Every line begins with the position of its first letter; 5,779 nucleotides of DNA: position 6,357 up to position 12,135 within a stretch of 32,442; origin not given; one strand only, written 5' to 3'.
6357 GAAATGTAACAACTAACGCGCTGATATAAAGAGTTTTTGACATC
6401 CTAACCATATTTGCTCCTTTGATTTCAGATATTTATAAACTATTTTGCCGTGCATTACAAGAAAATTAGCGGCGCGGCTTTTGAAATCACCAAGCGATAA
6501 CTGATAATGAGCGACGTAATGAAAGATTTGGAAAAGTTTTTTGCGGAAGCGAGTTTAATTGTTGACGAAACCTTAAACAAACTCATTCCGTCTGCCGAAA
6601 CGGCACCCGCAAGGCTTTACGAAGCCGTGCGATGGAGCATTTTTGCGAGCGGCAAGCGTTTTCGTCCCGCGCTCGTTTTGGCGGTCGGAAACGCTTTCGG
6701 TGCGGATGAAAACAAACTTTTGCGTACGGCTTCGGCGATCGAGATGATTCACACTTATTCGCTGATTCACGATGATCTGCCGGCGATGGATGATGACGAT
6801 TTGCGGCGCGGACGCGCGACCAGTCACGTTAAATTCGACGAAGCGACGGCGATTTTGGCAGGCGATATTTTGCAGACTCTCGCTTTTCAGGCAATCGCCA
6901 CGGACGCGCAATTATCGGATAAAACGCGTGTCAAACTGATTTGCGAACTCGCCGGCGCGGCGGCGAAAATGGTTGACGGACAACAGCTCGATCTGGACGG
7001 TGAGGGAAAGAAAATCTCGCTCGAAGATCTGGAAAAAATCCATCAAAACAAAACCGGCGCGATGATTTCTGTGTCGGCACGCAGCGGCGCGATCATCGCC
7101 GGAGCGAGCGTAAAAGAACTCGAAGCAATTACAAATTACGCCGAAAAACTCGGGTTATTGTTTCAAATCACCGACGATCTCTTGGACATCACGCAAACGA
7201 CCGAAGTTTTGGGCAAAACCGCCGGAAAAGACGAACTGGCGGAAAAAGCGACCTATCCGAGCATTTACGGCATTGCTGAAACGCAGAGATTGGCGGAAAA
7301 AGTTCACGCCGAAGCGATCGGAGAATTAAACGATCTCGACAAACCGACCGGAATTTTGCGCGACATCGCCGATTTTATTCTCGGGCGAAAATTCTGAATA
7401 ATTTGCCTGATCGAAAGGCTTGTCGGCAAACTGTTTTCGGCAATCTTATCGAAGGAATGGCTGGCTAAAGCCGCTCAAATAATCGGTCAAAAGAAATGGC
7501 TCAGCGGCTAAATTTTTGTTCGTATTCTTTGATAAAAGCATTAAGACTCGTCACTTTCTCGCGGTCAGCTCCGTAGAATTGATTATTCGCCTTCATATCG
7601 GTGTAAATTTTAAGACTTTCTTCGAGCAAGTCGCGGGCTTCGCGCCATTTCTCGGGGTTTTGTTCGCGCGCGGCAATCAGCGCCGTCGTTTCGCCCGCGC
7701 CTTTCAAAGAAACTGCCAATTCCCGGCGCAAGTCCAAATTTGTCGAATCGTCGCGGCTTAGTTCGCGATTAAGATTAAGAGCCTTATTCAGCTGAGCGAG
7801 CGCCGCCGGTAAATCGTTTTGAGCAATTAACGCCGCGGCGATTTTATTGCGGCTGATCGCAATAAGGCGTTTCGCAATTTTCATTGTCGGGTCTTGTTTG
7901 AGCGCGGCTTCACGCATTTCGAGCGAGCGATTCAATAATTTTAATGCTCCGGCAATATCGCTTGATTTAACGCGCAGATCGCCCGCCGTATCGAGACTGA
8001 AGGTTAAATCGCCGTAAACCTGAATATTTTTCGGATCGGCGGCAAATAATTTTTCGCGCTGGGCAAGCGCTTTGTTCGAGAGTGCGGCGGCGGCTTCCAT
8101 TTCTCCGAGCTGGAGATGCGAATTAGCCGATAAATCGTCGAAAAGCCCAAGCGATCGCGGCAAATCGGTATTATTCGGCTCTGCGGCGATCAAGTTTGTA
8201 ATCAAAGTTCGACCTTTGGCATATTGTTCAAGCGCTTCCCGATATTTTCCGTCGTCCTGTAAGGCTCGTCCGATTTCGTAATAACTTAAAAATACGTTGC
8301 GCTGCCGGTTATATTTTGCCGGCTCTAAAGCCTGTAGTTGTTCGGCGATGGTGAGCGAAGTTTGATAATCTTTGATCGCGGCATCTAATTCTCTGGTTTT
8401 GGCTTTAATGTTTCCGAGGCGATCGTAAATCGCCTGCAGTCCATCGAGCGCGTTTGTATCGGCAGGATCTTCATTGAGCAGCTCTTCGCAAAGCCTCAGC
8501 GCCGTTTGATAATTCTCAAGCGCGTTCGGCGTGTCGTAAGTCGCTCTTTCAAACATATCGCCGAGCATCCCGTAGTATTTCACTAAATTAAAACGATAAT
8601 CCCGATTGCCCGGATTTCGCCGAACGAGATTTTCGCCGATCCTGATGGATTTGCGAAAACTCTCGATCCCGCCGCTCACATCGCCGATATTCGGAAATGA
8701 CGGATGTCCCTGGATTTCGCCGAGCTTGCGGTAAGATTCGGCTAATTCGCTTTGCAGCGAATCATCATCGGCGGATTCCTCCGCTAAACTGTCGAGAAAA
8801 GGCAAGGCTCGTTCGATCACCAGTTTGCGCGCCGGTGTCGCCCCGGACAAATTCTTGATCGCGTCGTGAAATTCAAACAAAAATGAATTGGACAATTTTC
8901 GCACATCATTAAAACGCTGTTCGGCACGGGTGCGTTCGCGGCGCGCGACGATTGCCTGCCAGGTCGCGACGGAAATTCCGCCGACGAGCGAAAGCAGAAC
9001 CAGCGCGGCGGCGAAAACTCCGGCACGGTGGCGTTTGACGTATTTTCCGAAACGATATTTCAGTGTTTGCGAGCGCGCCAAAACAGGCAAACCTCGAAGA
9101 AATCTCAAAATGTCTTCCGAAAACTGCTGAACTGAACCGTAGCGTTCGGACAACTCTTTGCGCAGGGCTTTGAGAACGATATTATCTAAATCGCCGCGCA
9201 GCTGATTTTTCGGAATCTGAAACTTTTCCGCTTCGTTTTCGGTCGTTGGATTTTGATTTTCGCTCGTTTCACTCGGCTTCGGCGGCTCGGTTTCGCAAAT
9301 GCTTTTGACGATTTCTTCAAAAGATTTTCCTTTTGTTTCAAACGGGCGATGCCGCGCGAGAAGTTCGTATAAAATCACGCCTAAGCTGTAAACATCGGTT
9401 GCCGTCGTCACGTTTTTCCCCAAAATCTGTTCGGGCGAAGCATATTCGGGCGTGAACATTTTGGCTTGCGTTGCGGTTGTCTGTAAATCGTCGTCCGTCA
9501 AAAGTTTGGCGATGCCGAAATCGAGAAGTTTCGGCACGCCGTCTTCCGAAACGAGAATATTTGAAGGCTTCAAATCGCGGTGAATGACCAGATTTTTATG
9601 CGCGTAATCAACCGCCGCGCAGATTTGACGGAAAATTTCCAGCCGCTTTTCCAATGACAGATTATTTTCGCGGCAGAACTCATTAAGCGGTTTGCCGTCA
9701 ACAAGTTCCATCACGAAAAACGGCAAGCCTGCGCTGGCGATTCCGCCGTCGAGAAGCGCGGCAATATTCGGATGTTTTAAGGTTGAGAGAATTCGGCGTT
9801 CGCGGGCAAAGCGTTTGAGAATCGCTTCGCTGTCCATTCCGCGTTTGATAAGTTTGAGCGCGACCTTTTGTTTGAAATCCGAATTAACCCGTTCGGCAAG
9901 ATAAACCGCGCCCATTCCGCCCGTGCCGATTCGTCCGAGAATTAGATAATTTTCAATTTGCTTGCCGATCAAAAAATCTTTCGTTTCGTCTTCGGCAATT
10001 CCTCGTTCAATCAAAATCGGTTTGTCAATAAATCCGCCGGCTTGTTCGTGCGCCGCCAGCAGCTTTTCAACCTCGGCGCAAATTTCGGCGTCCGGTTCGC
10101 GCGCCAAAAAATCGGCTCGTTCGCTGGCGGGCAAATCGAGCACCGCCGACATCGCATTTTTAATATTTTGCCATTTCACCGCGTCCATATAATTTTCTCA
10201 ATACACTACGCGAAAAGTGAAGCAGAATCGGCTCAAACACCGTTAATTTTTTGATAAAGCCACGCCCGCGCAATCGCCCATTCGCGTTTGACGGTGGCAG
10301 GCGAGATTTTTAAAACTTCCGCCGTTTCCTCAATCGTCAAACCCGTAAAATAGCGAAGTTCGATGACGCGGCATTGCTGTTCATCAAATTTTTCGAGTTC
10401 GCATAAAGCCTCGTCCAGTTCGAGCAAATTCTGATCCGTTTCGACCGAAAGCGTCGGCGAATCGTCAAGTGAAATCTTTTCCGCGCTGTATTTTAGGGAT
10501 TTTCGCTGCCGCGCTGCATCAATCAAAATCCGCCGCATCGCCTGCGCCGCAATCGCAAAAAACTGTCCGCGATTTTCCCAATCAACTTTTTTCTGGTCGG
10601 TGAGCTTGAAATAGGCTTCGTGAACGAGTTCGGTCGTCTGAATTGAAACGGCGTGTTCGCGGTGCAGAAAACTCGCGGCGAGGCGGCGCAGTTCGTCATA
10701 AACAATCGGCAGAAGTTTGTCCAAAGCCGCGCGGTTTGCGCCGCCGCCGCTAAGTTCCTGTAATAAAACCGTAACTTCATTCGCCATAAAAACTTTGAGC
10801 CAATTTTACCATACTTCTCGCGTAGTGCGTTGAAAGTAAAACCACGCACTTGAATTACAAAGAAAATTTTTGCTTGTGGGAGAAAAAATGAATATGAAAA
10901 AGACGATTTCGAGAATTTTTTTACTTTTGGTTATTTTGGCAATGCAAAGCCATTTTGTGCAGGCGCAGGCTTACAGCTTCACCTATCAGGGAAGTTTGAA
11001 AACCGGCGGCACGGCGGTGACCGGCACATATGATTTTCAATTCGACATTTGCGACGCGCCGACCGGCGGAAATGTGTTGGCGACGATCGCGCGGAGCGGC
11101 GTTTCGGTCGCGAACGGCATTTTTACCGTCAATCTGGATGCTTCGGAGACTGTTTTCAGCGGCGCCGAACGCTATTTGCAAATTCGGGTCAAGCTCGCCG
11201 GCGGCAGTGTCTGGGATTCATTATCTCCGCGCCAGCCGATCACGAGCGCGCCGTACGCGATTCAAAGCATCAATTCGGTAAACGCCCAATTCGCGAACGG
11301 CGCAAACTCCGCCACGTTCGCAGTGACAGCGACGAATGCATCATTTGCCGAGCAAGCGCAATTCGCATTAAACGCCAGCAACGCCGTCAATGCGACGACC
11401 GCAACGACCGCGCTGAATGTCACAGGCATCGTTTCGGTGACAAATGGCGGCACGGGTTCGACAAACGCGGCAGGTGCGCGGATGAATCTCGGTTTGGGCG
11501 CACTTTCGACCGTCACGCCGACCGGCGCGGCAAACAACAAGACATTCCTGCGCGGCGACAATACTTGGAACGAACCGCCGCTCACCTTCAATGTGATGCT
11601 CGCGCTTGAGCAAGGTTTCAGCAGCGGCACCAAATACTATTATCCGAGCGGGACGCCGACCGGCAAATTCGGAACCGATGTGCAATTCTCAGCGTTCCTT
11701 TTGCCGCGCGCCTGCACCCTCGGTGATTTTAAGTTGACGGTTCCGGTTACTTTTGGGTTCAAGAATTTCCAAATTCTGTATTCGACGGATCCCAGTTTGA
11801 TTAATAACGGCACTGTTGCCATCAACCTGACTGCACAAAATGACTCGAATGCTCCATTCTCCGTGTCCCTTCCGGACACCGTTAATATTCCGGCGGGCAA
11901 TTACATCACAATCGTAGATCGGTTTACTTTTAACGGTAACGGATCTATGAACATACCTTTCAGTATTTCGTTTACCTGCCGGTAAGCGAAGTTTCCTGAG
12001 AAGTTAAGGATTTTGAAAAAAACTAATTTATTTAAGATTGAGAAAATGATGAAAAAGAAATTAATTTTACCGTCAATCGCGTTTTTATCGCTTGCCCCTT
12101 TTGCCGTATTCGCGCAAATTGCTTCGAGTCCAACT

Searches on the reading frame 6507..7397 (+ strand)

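Call 27: search_protein_families(library=pfam, proteins=[window:6507-7397:+], max_evalue=0.001)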
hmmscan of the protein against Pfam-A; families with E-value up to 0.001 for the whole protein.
window:6507-7397:+ (296 aa): 1 family
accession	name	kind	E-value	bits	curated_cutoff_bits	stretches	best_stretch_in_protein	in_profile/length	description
PF00348.22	polyprenyl_synt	-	2.7e-60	204.1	27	1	36-269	3-232/251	Polyprenyl synthetase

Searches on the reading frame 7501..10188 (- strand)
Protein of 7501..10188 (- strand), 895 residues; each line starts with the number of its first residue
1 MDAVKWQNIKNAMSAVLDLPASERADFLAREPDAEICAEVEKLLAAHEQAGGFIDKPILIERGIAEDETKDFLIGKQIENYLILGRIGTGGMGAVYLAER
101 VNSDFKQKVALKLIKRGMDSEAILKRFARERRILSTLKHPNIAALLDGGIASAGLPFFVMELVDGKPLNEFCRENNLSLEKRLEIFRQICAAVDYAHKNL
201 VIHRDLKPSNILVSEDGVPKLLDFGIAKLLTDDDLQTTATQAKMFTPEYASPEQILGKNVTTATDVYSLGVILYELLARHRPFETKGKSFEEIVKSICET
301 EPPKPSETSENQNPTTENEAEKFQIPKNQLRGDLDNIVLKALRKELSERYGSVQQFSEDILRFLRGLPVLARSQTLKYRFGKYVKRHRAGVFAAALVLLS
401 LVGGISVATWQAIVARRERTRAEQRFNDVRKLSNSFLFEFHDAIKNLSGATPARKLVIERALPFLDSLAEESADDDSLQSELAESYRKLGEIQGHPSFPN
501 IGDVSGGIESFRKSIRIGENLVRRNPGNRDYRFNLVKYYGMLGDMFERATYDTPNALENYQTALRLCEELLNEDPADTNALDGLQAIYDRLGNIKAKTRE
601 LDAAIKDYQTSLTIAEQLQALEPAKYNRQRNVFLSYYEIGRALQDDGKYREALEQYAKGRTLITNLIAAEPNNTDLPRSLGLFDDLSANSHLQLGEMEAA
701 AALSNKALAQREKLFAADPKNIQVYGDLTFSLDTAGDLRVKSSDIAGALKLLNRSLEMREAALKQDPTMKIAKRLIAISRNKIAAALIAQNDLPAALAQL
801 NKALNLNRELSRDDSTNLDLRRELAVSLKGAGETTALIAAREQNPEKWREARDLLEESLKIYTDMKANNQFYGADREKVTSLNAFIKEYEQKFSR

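Call 27: search_protein_families(library=pfam, proteins=[window:7501-10188:-], max_evalue=0.001)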
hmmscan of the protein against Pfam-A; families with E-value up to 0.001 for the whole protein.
window:7501-10188:- (895 aa): 12 families
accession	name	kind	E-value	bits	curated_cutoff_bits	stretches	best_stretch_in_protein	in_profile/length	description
PF00069.31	Pkinase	-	9.1e-49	166.6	31.7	1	83-350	3-252/263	Protein kinase domain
PF07714.23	PK_Tyr_Ser-Thr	-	3.7e-38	131.7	23.1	1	86-301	6-221/258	Protein tyrosine and serine/threonine kinase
PF13424.12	TPR_12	-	5.5e-14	52.6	30.1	0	586-659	4-71/77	Tetratricopeptide repeat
PF13374.12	TPR_10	-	3.2e-11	43.3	27.5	0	777-810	2-35/42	Tetratricopeptide repeat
PF07719.23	TPR_2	-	1.8e-09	37.4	27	0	635-658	3-26/34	Tetratricopeptide repeat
PF00515.34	TPR_1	-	9.2e-07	28.9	27.8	0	590-616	6-32/34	Tetratricopeptide repeat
PF01636.29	APH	-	2.2e-06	28.1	23.2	0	198-227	167-197/239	Phosphotransferase enzyme family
PF03109.22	ABC1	-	5e-06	26.3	22.9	1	158-235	145-222/244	ABC1 atypical kinase-like domain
PF13414.12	TPR_11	-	5e-05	23.3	26.8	0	786-808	3-25/42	TPR repeat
PF13428.12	TPR_14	-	0.00046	21.1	23.5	0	556-581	13-38/44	Tetratricopeptide repeat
PF13181.12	TPR_8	-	0.00069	20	25.7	0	587-617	3-33/34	Tetratricopeptide repeat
PF03934.19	T2SSK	-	0.00095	19.9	24.2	0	393-430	6-39/63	Type II secretion system (T2SS), protein K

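Call 28: search_protein_families(library=ncbifam, proteins=[window:7501-10188:-], max_evalue=0.001)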
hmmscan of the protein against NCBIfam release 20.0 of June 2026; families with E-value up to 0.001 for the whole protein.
window:7501-10188:- (895 aa): 19 families
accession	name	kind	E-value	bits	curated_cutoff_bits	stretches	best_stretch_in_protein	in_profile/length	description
NF033483.0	PknB_PASTA_kin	equivalog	7e-70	236.6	450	1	80-369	8-274/563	Stk1 family PASTA domain-containing Ser/Thr kinase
NF047741.1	antiphage_MADS6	equivalog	6.7e-45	153.7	460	2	175-292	294-412/612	methylation-associated defense system protein kinase MAD6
TIGR03903.1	TOMM_kin_cyc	equivalog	2.3e-39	135.1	705.75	1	106-294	3-198/1267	TOMM system kinase/cyclase fusion protein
NF009651.0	PRK13184.1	equivalog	8.3e-39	133.2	839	1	78-379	1-306/932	serine/threonine-protein kinase PknD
NF052427.1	StpK7MSMEG_1200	equivalog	9.6e-39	133.3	900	1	79-420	7-326/601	serine/threonine protein kinase StpK7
NF053615.1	SerThrKinAfsKStmc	equivalog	5.9e-25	88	1300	1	77-284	11-214/809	protein serine/threonine kinase AfsK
NF038150.1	lanthi_synth_IV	equivalog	2.2e-22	79.2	650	1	90-288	200-401/851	class IV lanthionine synthetase LanL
NF033442.0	BREX_PglW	equivalog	1.1e-20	73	990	1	96-300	222-441/1391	BREX system serine/threonine kinase PglW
NF038151.1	lanthi_synth_III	equivalog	3.4e-18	65.4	575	1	81-327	222-473/833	class III lanthionine synthetase LanKC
NF058632.1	SerThrKinPrkT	equivalog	3.5e-11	42.7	280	1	79-216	21-153/322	serine/threonine protein kinase PrkT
NF043056.1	T4SS_LegK1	equivalog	3.6e-11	42.3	550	1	158-276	156-283/516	Dot/Icm T4SS effector kinase LegK1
TIGR03724.2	arch_bud32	equivalog_domain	6.7e-10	38.8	125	1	106-232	19-136/193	KEOPS complex kinase/ATPase Bud32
NF011463.0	PRK14879.1-4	equivalog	1.7e-09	37.4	188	1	105-231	43-164/237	Kae1-associated kinase Bud32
NF011464.0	PRK14879.1-7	equivalog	2.3e-09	37.3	246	1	106-234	32-154/221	Kae1-associated kinase Bud32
NF007174.0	PRK09605.1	equivalog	4.8e-07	28.6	447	1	105-245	361-489/535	bifunctional N(6)-L-threonylcarbamoyladenine synthase/serine/threonine protein kinase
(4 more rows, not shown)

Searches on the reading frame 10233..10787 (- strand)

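Call 27: search_protein_families(library=pfam, proteins=[window:10233-10787:-], max_evalue=0.001)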
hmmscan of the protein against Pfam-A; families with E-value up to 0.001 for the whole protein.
window:10233-10787:- (184 aa): 3 families
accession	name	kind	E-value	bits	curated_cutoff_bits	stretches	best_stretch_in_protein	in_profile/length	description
PF07638.17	Sigma70_ECF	-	2e-49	168.4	21.1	1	3-182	2-184/185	ECF sigma factor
PF08281.18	Sigma70_r4_2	-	5.7e-08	32.7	25.7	1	127-169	4-46/54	Sigma-70, region 4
PF04545.22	Sigma70_r4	-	1.1e-07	31.6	24.1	1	131-168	2-39/50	Sigma-70, region 4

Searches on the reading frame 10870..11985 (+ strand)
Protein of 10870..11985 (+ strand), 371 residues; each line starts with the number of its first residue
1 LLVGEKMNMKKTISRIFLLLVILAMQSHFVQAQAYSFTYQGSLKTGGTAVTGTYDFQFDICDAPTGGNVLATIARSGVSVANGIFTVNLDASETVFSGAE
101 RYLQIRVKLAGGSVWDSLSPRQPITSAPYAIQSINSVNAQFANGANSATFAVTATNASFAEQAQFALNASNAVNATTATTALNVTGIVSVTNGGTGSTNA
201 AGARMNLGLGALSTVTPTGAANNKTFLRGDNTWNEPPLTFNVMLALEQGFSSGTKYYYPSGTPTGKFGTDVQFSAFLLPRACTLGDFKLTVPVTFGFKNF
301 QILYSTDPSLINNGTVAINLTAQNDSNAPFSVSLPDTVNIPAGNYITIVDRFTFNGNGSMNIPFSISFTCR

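Call 27: search_protein_families(library=pfam, proteins=[window:10870-11985:+], max_evalue=0.001)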
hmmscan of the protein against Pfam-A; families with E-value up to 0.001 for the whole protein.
window:10870-11985:+ (371 aa): 0 families

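Call 28: search_protein_families(library=ncbifam, proteins=[window:10870-11985:+], max_evalue=0.001)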
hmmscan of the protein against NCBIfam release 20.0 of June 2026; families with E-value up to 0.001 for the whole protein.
window:10870-11985:+ (371 aa): 1 family
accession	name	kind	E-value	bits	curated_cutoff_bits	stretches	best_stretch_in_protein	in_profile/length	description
NF053851.1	Bdello_MAT_N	subfamily_domain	6.9e-09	35.7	60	1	94-137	104-147/162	mosaic adhesive trimer family chimeric fiber protein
